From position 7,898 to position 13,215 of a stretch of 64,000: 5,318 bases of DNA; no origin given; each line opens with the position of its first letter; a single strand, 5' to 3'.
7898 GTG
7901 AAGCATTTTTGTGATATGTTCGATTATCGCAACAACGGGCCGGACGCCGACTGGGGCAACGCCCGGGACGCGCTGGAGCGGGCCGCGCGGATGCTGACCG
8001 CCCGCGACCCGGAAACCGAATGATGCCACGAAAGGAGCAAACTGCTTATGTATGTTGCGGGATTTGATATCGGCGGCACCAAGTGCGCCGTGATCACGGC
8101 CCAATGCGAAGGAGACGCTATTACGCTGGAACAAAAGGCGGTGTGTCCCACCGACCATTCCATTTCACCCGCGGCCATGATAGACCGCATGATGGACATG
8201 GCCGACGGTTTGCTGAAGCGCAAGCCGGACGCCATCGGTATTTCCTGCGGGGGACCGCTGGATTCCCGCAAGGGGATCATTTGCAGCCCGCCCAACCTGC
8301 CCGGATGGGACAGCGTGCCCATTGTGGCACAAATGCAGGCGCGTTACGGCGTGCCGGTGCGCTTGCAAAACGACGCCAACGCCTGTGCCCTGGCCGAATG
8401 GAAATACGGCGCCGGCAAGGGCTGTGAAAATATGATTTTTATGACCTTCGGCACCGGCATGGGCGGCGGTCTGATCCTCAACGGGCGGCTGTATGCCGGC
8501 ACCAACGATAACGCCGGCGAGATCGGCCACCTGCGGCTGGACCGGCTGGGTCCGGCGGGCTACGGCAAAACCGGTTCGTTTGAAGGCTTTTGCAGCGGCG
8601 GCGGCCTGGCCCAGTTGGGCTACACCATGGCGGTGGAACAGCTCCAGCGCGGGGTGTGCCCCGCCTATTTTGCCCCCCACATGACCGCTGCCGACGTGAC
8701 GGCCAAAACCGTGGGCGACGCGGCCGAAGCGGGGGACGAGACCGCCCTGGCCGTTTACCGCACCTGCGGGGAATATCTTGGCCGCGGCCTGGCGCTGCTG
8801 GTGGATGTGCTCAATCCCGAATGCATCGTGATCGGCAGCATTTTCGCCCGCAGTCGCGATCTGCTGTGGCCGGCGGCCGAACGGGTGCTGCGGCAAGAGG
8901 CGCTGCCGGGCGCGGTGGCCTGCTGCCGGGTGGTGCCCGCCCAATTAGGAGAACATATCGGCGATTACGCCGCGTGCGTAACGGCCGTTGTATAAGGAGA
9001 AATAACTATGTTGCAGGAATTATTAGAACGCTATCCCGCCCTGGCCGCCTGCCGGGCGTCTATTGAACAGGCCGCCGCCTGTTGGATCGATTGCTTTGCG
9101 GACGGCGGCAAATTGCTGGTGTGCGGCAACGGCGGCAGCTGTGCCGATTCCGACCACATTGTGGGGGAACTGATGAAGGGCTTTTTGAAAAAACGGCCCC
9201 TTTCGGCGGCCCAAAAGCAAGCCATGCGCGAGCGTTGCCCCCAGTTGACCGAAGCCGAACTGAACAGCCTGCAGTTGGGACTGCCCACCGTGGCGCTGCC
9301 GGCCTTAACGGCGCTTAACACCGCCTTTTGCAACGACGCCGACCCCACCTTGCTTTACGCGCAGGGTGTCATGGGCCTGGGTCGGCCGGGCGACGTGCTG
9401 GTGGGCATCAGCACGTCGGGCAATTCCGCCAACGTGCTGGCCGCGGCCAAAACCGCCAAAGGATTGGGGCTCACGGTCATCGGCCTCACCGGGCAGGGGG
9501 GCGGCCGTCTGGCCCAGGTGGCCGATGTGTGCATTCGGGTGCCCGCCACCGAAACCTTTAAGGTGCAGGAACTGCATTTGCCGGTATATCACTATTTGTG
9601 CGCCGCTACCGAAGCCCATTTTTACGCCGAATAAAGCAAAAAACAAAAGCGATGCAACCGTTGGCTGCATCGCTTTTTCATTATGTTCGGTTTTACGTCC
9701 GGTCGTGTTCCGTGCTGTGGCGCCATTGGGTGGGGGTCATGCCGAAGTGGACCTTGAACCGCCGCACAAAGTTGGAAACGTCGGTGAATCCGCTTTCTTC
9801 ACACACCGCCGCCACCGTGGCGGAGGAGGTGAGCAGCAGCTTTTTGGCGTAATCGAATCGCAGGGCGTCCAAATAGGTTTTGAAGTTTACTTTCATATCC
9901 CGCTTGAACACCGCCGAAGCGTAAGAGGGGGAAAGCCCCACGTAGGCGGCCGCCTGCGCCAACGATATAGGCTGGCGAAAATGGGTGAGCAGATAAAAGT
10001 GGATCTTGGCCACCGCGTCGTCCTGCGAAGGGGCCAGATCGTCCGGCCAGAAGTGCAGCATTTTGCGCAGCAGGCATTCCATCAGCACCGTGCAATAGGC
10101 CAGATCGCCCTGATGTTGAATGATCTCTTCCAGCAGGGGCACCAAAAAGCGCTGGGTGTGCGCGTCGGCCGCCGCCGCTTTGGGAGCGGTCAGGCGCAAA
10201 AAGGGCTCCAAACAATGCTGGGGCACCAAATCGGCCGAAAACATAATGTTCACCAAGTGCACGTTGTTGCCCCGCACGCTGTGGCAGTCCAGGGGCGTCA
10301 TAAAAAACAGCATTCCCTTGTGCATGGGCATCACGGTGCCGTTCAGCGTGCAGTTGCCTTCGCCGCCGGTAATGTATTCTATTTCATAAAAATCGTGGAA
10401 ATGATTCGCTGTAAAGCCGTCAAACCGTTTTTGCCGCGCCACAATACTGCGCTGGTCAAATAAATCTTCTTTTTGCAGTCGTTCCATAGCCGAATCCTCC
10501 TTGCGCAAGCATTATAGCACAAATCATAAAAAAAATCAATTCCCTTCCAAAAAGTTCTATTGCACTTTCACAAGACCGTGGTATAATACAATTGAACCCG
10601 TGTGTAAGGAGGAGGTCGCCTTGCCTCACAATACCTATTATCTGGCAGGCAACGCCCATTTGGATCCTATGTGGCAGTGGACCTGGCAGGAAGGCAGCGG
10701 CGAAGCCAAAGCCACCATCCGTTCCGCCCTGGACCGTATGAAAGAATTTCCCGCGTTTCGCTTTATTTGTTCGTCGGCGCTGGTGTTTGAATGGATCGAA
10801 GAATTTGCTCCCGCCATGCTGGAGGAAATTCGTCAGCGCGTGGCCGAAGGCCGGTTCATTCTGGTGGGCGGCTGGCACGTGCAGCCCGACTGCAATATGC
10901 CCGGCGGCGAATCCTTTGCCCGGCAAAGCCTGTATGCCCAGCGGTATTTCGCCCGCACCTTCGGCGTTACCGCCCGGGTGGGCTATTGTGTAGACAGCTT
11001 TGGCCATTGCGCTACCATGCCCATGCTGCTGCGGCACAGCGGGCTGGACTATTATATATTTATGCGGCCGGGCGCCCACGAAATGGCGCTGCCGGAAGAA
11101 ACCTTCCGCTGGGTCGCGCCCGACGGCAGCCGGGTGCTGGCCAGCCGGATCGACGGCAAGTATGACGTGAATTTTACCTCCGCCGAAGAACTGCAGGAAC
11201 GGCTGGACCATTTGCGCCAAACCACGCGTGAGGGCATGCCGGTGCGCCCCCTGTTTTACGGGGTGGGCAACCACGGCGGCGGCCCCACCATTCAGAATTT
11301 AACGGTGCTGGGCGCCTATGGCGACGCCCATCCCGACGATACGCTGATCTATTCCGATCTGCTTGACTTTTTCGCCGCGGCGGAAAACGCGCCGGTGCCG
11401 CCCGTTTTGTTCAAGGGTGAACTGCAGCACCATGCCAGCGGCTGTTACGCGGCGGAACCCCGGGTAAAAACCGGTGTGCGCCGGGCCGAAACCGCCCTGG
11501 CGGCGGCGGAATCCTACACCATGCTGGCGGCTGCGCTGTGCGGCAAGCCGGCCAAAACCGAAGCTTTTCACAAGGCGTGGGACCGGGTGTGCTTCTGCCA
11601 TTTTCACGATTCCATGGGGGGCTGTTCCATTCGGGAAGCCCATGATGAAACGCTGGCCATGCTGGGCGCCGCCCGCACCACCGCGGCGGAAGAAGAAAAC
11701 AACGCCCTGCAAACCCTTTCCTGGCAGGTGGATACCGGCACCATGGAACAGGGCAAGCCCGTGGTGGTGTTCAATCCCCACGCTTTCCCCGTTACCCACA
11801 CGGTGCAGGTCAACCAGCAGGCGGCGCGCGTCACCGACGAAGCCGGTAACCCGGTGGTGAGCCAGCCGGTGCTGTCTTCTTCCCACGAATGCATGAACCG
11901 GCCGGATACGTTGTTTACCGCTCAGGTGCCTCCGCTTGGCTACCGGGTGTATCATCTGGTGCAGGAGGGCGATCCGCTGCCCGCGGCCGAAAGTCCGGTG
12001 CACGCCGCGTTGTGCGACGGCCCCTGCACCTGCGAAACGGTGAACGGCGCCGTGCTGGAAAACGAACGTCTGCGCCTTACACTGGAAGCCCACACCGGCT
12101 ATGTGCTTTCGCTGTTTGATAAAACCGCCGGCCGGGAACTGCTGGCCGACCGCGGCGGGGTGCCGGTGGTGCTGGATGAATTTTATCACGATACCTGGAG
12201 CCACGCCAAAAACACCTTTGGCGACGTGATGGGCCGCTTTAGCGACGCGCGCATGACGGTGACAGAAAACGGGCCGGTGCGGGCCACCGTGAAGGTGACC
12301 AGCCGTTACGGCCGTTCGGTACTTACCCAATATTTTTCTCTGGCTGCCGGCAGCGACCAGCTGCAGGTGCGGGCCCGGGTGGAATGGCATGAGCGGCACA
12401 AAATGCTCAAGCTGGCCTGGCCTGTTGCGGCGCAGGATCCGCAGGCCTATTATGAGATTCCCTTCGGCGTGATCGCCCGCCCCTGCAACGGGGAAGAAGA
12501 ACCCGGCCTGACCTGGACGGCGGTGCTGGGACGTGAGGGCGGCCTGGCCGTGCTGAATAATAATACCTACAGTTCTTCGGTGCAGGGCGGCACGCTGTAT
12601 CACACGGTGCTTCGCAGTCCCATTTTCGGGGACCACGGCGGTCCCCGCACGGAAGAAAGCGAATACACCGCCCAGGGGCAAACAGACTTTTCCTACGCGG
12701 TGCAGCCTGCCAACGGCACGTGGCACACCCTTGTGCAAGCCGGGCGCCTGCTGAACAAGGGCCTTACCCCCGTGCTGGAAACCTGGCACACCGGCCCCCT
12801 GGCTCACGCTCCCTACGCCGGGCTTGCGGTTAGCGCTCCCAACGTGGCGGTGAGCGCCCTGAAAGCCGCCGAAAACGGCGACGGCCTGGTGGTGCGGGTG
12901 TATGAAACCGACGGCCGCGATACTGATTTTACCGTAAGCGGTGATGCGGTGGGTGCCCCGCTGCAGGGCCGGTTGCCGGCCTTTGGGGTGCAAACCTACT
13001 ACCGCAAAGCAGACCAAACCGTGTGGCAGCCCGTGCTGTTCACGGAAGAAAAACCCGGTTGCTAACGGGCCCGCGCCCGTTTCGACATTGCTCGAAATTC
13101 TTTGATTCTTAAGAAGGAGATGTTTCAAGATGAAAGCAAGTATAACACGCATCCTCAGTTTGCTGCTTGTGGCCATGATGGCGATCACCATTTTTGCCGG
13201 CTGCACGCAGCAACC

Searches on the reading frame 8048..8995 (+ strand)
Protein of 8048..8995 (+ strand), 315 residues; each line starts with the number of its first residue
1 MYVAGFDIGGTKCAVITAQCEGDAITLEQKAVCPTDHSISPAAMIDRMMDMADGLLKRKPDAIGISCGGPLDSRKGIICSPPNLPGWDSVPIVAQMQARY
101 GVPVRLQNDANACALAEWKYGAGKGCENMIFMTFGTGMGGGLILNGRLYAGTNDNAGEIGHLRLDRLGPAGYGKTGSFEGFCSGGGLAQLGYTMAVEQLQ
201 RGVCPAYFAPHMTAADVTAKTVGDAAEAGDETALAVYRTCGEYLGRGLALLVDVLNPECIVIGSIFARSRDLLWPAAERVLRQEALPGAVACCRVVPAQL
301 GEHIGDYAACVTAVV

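Call 58: search_protein_families(library=pfam, proteins=[window:8048-8995:+], max_evalue=0.001)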
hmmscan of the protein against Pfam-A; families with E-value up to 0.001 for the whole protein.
window:8048-8995:+ (315 aa): 2 families
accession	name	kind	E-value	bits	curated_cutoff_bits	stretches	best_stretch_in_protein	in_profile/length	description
PF00480.26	ROK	-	2.7e-52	178.6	22.9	1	4-305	2-283/294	ROK family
PF02685.22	Glucokinase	-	0.00041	19.9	22.1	0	7-226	4-220/314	Glucokinase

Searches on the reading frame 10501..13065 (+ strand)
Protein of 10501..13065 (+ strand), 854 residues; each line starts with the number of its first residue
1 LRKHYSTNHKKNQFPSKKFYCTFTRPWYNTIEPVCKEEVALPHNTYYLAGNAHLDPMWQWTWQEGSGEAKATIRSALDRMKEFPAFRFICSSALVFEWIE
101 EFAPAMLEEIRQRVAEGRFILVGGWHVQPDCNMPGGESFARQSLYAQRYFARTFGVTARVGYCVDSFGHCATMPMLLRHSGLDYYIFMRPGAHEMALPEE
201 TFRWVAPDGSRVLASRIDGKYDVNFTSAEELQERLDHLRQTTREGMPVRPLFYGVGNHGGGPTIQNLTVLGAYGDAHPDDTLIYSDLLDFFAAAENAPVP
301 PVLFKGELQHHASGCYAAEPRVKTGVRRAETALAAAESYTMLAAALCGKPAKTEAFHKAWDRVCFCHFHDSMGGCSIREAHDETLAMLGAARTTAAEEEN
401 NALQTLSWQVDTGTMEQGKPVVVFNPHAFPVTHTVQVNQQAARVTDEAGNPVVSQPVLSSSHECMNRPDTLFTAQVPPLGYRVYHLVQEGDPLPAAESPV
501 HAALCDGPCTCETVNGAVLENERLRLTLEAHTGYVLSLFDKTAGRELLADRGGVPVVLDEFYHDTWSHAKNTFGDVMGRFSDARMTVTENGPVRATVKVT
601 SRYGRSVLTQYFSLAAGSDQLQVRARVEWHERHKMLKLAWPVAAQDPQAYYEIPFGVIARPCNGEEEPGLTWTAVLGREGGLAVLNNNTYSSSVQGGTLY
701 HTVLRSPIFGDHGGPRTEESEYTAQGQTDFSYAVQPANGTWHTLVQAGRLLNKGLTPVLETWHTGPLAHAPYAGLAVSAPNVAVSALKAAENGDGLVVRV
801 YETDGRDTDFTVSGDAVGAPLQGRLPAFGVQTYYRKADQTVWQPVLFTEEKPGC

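Call 18: search_protein_families(library=pfam, proteins=[window:10501-13065:+], max_evalue=0.001)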
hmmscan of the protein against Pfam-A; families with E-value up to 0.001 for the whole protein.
window:10501-13065:+ (854 aa): 4 families
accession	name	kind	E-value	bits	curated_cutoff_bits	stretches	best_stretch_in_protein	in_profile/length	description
PF01074.27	Glyco_hydro_38N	-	2.8e-52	178.2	25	1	47-296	3-257/270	Glycosyl hydrolases family 38 N-terminal domain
PF07748.19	Glyco_hydro_38C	-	4.1e-31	109.3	25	1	519-711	1-204/206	Glycosyl hydrolases family 38 C-terminal domain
PF09261.16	Alpha-mann_mid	-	1.7e-10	41.3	31.1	1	313-405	4-95/96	Alpha mannosidase middle domain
PF17677.7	Glyco_hydro38C2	-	6.3e-06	26.7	22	1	781-813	1-33/72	Glycosyl hydrolases family 38 C-terminal beta sandwich domain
